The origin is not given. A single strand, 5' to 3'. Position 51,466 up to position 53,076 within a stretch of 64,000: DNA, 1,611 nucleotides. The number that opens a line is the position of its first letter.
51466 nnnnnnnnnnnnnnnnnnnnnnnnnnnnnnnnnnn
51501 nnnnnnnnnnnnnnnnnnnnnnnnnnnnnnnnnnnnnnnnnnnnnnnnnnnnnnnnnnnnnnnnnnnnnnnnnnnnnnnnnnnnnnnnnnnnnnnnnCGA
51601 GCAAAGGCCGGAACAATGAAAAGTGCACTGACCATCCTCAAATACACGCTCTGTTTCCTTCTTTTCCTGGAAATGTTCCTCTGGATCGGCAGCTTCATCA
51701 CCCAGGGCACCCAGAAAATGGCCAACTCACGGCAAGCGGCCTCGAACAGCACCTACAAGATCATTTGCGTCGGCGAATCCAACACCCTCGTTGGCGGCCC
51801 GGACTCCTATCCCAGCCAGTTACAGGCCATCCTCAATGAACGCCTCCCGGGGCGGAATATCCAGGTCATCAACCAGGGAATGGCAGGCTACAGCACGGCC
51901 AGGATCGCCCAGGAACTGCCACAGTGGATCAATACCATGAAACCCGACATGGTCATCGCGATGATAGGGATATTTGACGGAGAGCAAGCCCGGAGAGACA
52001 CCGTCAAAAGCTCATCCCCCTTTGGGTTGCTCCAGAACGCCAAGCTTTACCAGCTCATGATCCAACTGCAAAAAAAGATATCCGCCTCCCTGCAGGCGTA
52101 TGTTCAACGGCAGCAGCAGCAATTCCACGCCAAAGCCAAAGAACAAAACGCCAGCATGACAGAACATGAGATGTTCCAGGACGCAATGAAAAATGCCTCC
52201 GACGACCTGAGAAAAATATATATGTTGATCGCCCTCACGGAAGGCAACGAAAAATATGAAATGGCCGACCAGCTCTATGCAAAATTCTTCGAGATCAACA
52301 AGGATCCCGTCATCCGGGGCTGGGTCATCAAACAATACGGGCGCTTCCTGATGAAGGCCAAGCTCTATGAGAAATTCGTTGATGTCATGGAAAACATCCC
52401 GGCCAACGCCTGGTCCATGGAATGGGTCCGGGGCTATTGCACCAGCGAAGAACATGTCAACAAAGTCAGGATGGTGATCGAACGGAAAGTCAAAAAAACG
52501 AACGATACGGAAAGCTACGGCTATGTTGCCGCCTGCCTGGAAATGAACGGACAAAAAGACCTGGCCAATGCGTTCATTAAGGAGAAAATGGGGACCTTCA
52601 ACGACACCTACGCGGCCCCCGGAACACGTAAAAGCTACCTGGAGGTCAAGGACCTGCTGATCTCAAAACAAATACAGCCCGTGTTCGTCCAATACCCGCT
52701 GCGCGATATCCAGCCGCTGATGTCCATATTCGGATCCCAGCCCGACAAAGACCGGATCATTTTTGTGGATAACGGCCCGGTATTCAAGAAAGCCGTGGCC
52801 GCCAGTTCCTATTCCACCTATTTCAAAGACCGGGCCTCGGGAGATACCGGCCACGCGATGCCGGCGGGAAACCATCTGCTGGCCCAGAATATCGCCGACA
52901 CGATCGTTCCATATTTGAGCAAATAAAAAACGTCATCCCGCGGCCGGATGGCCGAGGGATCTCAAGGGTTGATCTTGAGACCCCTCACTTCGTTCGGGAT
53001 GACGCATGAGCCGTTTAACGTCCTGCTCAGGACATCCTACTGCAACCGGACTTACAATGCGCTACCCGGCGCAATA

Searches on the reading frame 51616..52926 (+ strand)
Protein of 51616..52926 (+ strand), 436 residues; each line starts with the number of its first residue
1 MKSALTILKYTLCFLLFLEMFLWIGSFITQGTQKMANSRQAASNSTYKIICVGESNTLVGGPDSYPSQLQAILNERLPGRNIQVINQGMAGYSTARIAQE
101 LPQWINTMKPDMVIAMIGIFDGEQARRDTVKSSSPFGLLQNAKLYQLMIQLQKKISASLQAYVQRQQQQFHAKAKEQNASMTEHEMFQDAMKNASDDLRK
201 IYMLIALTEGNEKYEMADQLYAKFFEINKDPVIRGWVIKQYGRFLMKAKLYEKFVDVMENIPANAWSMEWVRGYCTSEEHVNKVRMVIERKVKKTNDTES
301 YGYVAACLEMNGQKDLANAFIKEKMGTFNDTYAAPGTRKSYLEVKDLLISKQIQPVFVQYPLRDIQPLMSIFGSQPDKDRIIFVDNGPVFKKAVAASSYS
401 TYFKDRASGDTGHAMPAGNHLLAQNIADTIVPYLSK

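Call 20: search_protein_families(library=pfam, proteins=[window:51616-52926:+], max_evalue=0.001)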
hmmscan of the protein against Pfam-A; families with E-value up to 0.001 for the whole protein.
window:51616-52926:+ (436 aa): 2 families
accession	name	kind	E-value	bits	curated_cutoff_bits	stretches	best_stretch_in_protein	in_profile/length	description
PF25182.1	NonGDSL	-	8.1e-10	38.8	80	1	32-121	12-106/220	Non-GDSL lipase-like family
PF13472.12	Lipase_GDSL_2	-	4.4e-06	27.7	32.9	1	51-144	1-88/178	GDSL-like Lipase/Acylhydrolase family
